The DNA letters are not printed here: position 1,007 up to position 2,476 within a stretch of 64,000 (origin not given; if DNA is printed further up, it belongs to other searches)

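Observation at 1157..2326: IPCT/DIPPS-like fusion with an intact CDP-alcohol phosphotransferase motif but a degenerate nucleotidyltransferase G-loop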

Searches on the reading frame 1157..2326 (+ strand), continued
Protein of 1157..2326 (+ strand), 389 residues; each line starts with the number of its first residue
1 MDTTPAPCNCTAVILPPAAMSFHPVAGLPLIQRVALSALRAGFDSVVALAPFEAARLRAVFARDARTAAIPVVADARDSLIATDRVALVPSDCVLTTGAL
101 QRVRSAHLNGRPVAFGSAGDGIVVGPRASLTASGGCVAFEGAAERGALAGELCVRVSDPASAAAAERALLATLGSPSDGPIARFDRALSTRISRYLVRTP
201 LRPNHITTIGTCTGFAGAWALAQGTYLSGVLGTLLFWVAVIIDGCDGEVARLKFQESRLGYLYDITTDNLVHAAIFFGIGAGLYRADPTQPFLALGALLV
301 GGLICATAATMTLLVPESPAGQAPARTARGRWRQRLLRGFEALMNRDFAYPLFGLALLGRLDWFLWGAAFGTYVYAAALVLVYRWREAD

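Call 15: search_protein_families(library=ncbifam, proteins=[L001:5384-6088:+, L001:6085-6798:+, L001:6795-7598:+, L001:7595-8950:+, L001:437-1897:-, L001:1986-3407:-, L001:3400-5079:-], max_evalue=0.01)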
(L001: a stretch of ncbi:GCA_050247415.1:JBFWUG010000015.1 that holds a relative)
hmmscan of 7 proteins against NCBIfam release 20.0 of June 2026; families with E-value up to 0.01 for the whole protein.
L001:5384-6088:+ (234 aa): 31 families (the best 25 are shown)
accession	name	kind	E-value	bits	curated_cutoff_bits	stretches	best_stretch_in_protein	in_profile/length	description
TIGR02252.1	DREG-2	subfamily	1.5e-19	70.6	155.2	1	114-196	121-203/203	HAD hydrolase, REG-2-like, family IA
NF006976.0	PRK09449.1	equivalog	1.8e-15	57.1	183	1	73-224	70-222/225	pyrimidine 5'-nucleotidase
TIGR02253.1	CTE7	subfamily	2.3e-14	53.7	169.75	1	101-221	96-221/221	TIGR02253 family HAD-type hydrolase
TIGR02254.1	YjjG_YfnB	equivalog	2.1e-13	50.2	159.9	1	81-219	80-218/223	YjjG family noncanonical pyrimidine nucleotidase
TIGR01428.1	HAD_type_II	equivalog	3e-11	43.7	125.4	1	4-198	2-191/197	haloacid dehalogenase type II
NF053830.1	RUBPPhHalo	equivalog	1.2e-10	41.4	330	1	115-208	120-218/234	ribulose-1,5-bisphosphate 5-phosphatase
TIGR01449.2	PGP_bact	equivalog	2.3e-09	37.1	180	1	113-204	100-191/213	phosphoglycolate phosphatase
TIGR01549.1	HAD-SF-IA-v1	subfamily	1.2e-08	35.5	23.3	1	112-191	74-149/149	HAD-IA family hydrolase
NF009804.0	PRK13288.1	equivalog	1.5e-07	31.1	218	1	114-222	98-208/215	pyrophosphatase PpaX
NF009696.0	PRK13222.1-3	equivalog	1.8e-07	31.1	359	1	1-217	1-209/223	N-acetylmuramic acid 6-phosphate phosphatase MupP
TIGR01509.1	HAD-SF-IA-v3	subfamily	3e-07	30.7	29.4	1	148-197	106-154/154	HAD-IA family hydrolase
NF009699.0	PRK13225.1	equivalog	4.1e-07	29.8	368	1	2-197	61-238/273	phosphoglycolate phosphatase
TIGR02247.1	HAD-1A3-hyp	subfamily_domain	1.9e-06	27.7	125.4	1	139-201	138-199/211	epoxide hydrolase N-terminal domain-like phosphatase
NF009695.0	PRK13222.1-2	equivalog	1.9e-06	27.6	225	1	108-194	103-190/226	phosphoglycolate phosphatase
TIGR01459.1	HAD-SF-IIA-hyp4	hypoth_equivalog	6.1e-06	25.8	103.75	1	153-199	195-242/242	TIGR01459 family HAD-type hydrolase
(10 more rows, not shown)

L001:6085-6798:+ (237 aa): 23 families
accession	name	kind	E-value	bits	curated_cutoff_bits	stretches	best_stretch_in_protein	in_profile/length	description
TIGR03992.1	Arch_glmU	subfamily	5.5e-14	51.8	292.1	1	1-187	1-181/393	bifunctional sugar-1-phosphate nucleotidylyltransferase/acetyltransferase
NF045697.1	MurNAcPUrMurU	equivalog_domain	7.3e-14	51.7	370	1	6-117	3-114/229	N-acetylmuramate alpha-1-phosphate uridylyltransferase MurU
NF041313.1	UDPGP_AglF_Halo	equivalog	8.4e-14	51.6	400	1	1-186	1-186/234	UTP--glucose-1-phosphate uridylyltransferase AglF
NF045761.1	NAMPUrTaseMurU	equivalog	3.8e-13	49.8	250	1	1-209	1-209/226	N-acetylmuramate alpha-1-phosphate uridylyltransferase MurU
NF052502.1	man1P_GTase_Rv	exception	4.4e-13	48.8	440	1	3-234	3-233/352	mannose-1-phosphate guanylyltransferase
NF041135.1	IPPtranDIPPsyn_Thcocales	equivalog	2.6e-11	43.2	580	1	1-230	1-216/419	bifunctional L-myo-inositol-1-phosphate cytidylyltransferase/CDP-L-myo-inositol myo-inositolphosphotransferase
TIGR01208.1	rmlA_long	equivalog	5.1e-11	42.1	320.25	1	2-186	1-186/353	glucose-1-phosphate thymidylyltransferase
TIGR02623.1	G1P_cyt_trans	equivalog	4.8e-07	29.5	300.25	1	1-48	1-48/255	glucose-1-phosphate cytidylyltransferase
NF041173.1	Sug_nt_acttase_Thmprot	equivalog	2.2e-06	26.9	600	1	1-184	1-178/405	bifunctional sugar-1-phosphate nucleotidylyltransferase/acetyltransferase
TIGR01099.1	galU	equivalog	2.4e-05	24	326.8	1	2-54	3-55/261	UTP--glucose-1-phosphate uridylyltransferase GalU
TIGR00454.1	TIGR00454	hypoth_equivalog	4.5e-05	23.4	174.7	1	1-49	1-45/183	TIGR00454 family protein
NF010932.0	PRK14352.1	equivalog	7.7e-05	21.5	611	1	6-133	12-137/488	bifunctional UDP-N-acetylglucosamine diphosphorylase/glucosamine-1-phosphate N-acetyltransferase GlmU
TIGR01173.1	glmU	equivalog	0.00011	21.2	366.85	1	5-120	5-115/452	bifunctional UDP-N-acetylglucosamine diphosphorylase/glucosamine-1-phosphate N-acetyltransferase GlmU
NF010933.0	PRK14353.1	equivalog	0.00014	20.6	505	1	5-69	10-69/453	bifunctional UDP-N-acetylglucosamine diphosphorylase/glucosamine-1-phosphate N-acetyltransferase GlmU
NF010934.1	PRK14354.1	equivalog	0.00035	19.2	450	1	5-65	4-59/447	bifunctional UDP-N-acetylglucosamine diphosphorylase/glucosamine-1-phosphate N-acetyltransferase GlmU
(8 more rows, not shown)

L001:6795-7598:+ (267 aa): 1 family
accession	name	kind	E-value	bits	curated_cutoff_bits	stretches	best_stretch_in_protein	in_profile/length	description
TIGR00768.1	rimK_fam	subfamily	0.00013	21.4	143.4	0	55-111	51-108/276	RimK family alpha-L-glutamate ligase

L001:7595-8950:+ (451 aa): 69 families (the best 25 are shown)
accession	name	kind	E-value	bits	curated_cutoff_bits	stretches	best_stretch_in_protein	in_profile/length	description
NF004426.0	PRK05769.1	equivalog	1.3e-108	363.7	552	1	12-442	10-439/441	acetyl ornithine aminotransferase family protein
NF005993.0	PRK08117.1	subfamily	4.8e-100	335.2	574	1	21-444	7-431/433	aspartate aminotransferase family protein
NF006228.0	PRK08360.1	equivalog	8.6e-98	327.8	608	1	42-445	24-429/443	aspartate aminotransferase family protein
NF004718.0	PRK06062.1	subfamily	7.7e-91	304.9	472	1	23-444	20-450/454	hypothetical protein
NF004714.0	PRK06058.1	subfamily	3.5e-85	286.3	639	1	12-442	16-446/447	4-aminobutyrate--2-oxoglutarate transaminase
NF045634.1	LeuMetRace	equivalog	5.1e-83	279.2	800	1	51-445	33-429/432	leucine/methionine racemase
NF005376.0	PRK06918.1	equivalog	1.6e-82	277.3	676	1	13-442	11-443/451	4-aminobutyrate--2-oxoglutarate transaminase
TIGR00707.1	argD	subfamily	2.2e-82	276.9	410.05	1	41-440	9-380/381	acetylornithine/succinylornithine family transaminase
NF049939.1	HyAminethphonNHLyPbfA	equivalog_domain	2.2e-82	276.9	525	1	44-442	46-441/442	(R)-1-hydroxy-2-aminoethylphosphonate ammonia-lyase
NF002874.0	PRK03244.1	equivalog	2.4e-81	273.6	457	1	42-444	26-396/399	acetylornithine transaminase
TIGR00700.1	GABAtrnsam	equivalog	1.5e-80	270.8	506.65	1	43-440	17-418/420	4-aminobutyrate--2-oxoglutarate transaminase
NF005683.0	PRK07481.1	subfamily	1.4e-77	261.6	575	1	40-444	27-451/453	hypothetical protein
NF006368.0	PRK08593.1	equivalog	3.9e-76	256.5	570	1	35-445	21-434/448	aspartate aminotransferase family protein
NF004755.0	PRK06082.1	equivalog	1.7e-75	254.2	467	1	44-447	57-456/459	aspartate aminotransferase family protein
NF008570.0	PRK11522.1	equivalog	6e-75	252.6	612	1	49-444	77-458/464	putrescine aminotransferase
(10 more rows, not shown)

L001:437-1897:- (486 aa): 11 families
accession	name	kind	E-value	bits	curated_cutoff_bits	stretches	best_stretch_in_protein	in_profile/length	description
TIGR01311.1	glycerol_kin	equivalog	7.3e-147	489.6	590.35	1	2-475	2-489/496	glycerol kinase GlpK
NF000756.0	PRK00047.1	subfamily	2.2e-146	488.1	498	1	2-479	6-494/502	glycerol kinase GlpK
TIGR01312.1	XylB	equivalog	3.6e-57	194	380.25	1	5-450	2-452/481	xylulokinase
TIGR01314.1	gntK_FGGY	equivalog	4.6e-28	98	648.55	1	2-444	1-457/505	gluconokinase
NF011601.0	PRK15027.1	equivalog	3.7e-26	91.6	912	1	4-436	3-435/484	xylulokinase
NF008187.0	PRK10939.1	equivalog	9.8e-23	80.5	528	2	2-259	5-273/521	autoinducer-2 kinase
TIGR01315.1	5C_CHO_kinase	subfamily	8.8e-20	70.9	408.7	2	300-449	357-504/541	FGGY family pentulose kinase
TIGR02628.1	fuculo_kin_coli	equivalog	7.7e-17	61.4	470.9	1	3-451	3-456/465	L-fuculokinase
NF003154.0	PRK04123.1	equivalog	3.8e-12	45.7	428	1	333-445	389-500/554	ribulokinase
TIGR01234.1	L-ribulokinase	equivalog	4e-07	29.2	583.25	1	335-445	384-493/536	ribulokinase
TIGR00241.1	CoA_E_activ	domain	0.0094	15.5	125.4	0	347-430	168-246/248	acyl-CoA dehydratase activase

L001:1986-3407:- (473 aa): 11 families
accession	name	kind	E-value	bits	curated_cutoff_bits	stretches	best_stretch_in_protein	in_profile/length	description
TIGR00387.1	glcD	equivalog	3e-54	184.4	567.9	1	56-465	1-412/413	glycolate oxidase subunit GlcD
NF008408.0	PRK11230.1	equivalog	4e-36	124.5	897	1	51-469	54-473/499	glycolate oxidase subunit GlcD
NF049975.1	2HglutDHaseYdiJ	equivalog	4e-31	107.6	1350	2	51-192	50-193/1018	D-2-hydroxyglutarate dehydrogenase YdiJ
NF008439.0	PRK11282.1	equivalog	3.9e-17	62.1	284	1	66-240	12-186/358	glycolate oxidase subunit GlcE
TIGR01678.1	FAD_lactone_ox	subfamily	1.1e-10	41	396.8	1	52-226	14-180/438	sugar 1,4-lactone oxidase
TIGR01679.1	bact_FAD_ox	subfamily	6.6e-10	38.4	292.25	1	46-232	5-180/419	FAD-linked oxidoreductase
NF053785.1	DcplphribOxDprE1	equivalog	8.1e-08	31.9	500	1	91-226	51-182/449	decaprenylphosphoryl-beta-D-ribose oxidase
NF041227.1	BagG_FevA2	exception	5.8e-07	28.5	850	1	53-227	46-210/455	bagremycin/ferroverdin biosynthesis FAD-dependent oxygenase BagG/FevA2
TIGR01676.1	GLDHase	equivalog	7e-07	28.4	458.25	1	45-223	54-224/541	L-galactonolactone dehydrogenase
TIGR01677.1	pln_FAD_oxido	subfamily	8.5e-06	24.5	383.1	1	46-182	27-167/560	FAD-dependent oxidoreductase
NF010480.0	PRK13905.1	equivalog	0.0039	16.1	259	1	55-222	36-190/303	UDP-N-acetylmuramate dehydrogenase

L001:3400-5079:- (559 aa): 49 families (the best 25 are shown)
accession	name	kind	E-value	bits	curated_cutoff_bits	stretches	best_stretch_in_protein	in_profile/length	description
NF033461.1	glycerol3P_ox_1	equivalog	8.9e-109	364.4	840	2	6-349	1-353/607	type 1 glycerol-3-phosphate oxidase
NF008899.0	PRK12266.1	equivalog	1.8e-93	313.7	360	1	21-500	4-480/508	glycerol-3-phosphate dehydrogenase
NF009906.0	PRK13369.1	equivalog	1.3e-84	284.5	352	1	22-500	5-479/502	glycerol-3-phosphate dehydrogenase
TIGR03377.1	glycerol3P_GlpA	equivalog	1.2e-52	179.1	552.8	1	25-500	1-455/530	anaerobic glycerol-3-phosphate dehydrogenase subunit GlpA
NF008313.0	PRK11101.1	equivalog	1.2e-38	133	425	1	21-501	6-466/548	anaerobic glycerol-3-phosphate dehydrogenase subunit A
NF033460.1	glycerol3P_ox_II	equivalog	8.5e-09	35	460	1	24-281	2-256/361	type 2 glycerol-3-phosphate oxidase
NF041080.1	DGGGPL_reductase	equivalog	3.4e-08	32.8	580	1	171-233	93-155/447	digeranylgeranylglycerophospholipid reductase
TIGR02352.1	thiamin_ThiO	equivalog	4.4e-08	32.6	250.8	1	26-63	1-38/351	glycine oxidase ThiO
NF009477.0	PRK12843.1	equivalog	8.2e-08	31.1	758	1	20-66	13-59/578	FAD-dependent oxidoreductase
NF004789.0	PRK06134.1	subfamily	2.6e-07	29.6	747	1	20-66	9-55/581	FAD-dependent oxidoreductase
NF002480.1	PRK01747.1-1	equivalog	1.7e-06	26.8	540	1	20-89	244-315/645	bifunctional tRNA (5-methylaminomethyl-2-thiouridine)(34)-methyltransferase MnmC2/FAD-dependent 5-carboxymethylaminomethyl-2-thiouridine(34)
TIGR03364.1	HpnW_proposed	hypoth_equivalog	2.7e-06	26.7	285.1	1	25-64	2-41/365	TIGR03364 family FAD-dependent oxidoreductase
TIGR03197.1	MnmC_Cterm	equivalog_domain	3e-06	26.6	174.2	1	25-75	1-52/400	FAD-dependent 5-carboxymethylaminomethyl-2-thiouridine(34) oxidoreductase MnmC1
TIGR02032.1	GG-red-SF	subfamily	6.3e-06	26.1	158.8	1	24-58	1-35/297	geranylgeranyl reductase family protein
NF053677.1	Desat2ChcC2Cyan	equivalog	1.1e-05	24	900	1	25-80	2-59/558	4-oxocyclohex-2-ene-1-carboxylate 5-dehydrogenase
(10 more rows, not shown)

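Call 16: search_protein_families(library=pfam, proteins=[L001:6795-7598:+, L001:6085-6798:+], max_evalue=10)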
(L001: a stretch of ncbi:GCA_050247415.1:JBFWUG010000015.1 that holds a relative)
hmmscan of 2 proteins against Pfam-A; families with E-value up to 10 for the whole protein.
L001:6795-7598:+ (267 aa): 1 family
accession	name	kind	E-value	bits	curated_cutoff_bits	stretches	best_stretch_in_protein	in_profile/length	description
PF05770.16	Ins134_P3_kin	-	0.12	12.3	23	1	205-249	142-188/201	Inositol 1,3,4-trisphosphate 5/6-kinase ATP-grasp domain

L001:6085-6798:+ (237 aa): 3 families
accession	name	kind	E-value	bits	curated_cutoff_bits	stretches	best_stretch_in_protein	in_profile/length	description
PF00483.29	NTP_transferase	-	1.7e-10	41.3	21.2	1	5-194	4-199/245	Nucleotidyl transferase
PF12804.13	NTP_transf_3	-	4.8e-10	40.3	27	1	5-147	3-128/160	MobA-like NTP transferase domain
PF01128.25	IspD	-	0.0031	17.7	27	1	5-46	5-43/221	2-C-methyl-D-erythritol 4-phosphate cytidylyltransferase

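Call 17: find_encoding_contigs(protein=P0112, flank=10000, max_places=1)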
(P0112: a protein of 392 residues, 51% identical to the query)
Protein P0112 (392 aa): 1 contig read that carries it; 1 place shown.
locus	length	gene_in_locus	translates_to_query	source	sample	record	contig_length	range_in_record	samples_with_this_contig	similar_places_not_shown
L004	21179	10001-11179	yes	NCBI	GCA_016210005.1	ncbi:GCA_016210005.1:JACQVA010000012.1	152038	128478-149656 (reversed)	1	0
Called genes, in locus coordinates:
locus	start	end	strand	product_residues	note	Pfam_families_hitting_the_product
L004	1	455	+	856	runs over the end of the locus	PF00270:DEAD, PF00271:Helicase_C, PF08482:HrpB_C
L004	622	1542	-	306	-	PF13174:TPR_6 (faint), PF13512:TPR_18, PF13525:YfiO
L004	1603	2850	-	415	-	PF12773:DZR, PF13240:Zn_Ribbon_1 (faint), PF18912:DZR_2 (faint), PF24463:DUF7577 (weak), PF00072:Response_reg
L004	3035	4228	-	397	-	PF02515:CoA_transf_3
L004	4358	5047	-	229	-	-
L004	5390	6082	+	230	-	PF00702:Hydrolase, PF13419:HAD_2, PF13242:Hydrolase_like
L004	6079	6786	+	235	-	PF00483:NTP_transferase, PF12804:NTP_transf_3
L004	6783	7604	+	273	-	-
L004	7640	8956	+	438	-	PF00202:Aminotran_3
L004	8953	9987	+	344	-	PF01408:GFO_IDH_MocA, PF02894:GFO_IDH_MocA_C, PF22725:GFO_IDH_MocA_C3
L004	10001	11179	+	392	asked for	PF01066:CDP-OH_P_transf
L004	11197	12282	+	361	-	PF03706:LPG_synthase_TM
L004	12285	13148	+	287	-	PF04794:YdjC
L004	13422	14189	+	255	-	PF00753:Lactamase_B, PF16123:HAGH_C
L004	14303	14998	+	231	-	PF00440:TetR_N, PF17932:TetR_C_24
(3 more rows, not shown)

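Call 18: find_encoding_contigs(protein=P0071, flank=10000, max_places=1)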
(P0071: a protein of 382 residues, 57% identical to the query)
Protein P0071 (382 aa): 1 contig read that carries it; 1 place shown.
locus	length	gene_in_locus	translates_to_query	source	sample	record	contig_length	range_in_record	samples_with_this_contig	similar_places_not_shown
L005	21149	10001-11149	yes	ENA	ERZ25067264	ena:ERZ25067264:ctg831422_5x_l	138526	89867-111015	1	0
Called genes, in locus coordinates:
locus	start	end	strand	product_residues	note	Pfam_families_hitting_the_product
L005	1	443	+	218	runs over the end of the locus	PF09335:VTT_dom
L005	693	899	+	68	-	-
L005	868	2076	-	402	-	PF00370:FGGY_N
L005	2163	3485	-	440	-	PF01565:FAD_binding_4, PF02913:FAD-oxidase_C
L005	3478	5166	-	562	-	PF01266:DAO, PF01494:FAD_binding_3 (weak), PF16901:DAO_C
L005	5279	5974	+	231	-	PF00702:Hydrolase, PF13419:HAD_2, PF13242:Hydrolase_like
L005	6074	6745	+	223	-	PF00483:NTP_transferase, PF12804:NTP_transf_3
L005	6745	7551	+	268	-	PF05770:Ins134_P3_kin (weak)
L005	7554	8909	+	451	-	PF00202:Aminotran_3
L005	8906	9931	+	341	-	PF01408:GFO_IDH_MocA, PF02894:GFO_IDH_MocA_C (weak), PF22725:GFO_IDH_MocA_C3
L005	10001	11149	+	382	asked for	PF01066:CDP-OH_P_transf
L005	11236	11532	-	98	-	PF01844:HNH, PF14279:HNH_5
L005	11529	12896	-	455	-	PF01743:PolyA_pol, PF12627:PolyA_pol_RNAbd, PF01966:HD (weak)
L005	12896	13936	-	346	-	-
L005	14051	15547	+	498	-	PF12390:Se-cys_synth_N, PF03841:SelA, PF01053:Cys_Met_Meta_PP (faint)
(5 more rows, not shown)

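Call 19: find_encoding_contigs(protein=P0064, flank=10000, max_places=1)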
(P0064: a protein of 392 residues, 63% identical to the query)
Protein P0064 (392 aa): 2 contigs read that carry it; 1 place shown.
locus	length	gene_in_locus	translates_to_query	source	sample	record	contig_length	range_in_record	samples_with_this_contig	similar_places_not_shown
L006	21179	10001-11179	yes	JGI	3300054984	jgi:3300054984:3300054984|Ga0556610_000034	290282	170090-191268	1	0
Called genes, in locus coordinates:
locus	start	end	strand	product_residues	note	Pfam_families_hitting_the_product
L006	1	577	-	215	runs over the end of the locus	PF01584:CheW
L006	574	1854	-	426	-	PF01739:CheR, PF13432:TPR_16 (weak), PF14559:TPR_19 (faint)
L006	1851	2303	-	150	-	PF01584:CheW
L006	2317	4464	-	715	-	PF02743:dCache_1, PF00672:HAMP, PF06009: (faint), PF00015:MCPsignal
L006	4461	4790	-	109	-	PF01740:STAS, PF13466:STAS_2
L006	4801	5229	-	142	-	PF13581:HATPase_c_2, PF02518:HATPase_c (weak)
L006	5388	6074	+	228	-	PF00702:Hydrolase, PF13419:HAD_2, PF13242:Hydrolase_like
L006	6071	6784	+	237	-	PF00483:NTP_transferase, PF12804:NTP_transf_3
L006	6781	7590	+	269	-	-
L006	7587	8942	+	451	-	PF00202:Aminotran_3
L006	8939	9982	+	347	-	PF01408:GFO_IDH_MocA, PF02894:GFO_IDH_MocA_C (weak), PF22725:GFO_IDH_MocA_C3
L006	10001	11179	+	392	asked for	PF01066:CDP-OH_P_transf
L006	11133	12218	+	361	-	PF03706:LPG_synthase_TM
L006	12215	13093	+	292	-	PF04794:YdjC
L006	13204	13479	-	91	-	PF01844:HNH, PF14279:HNH_5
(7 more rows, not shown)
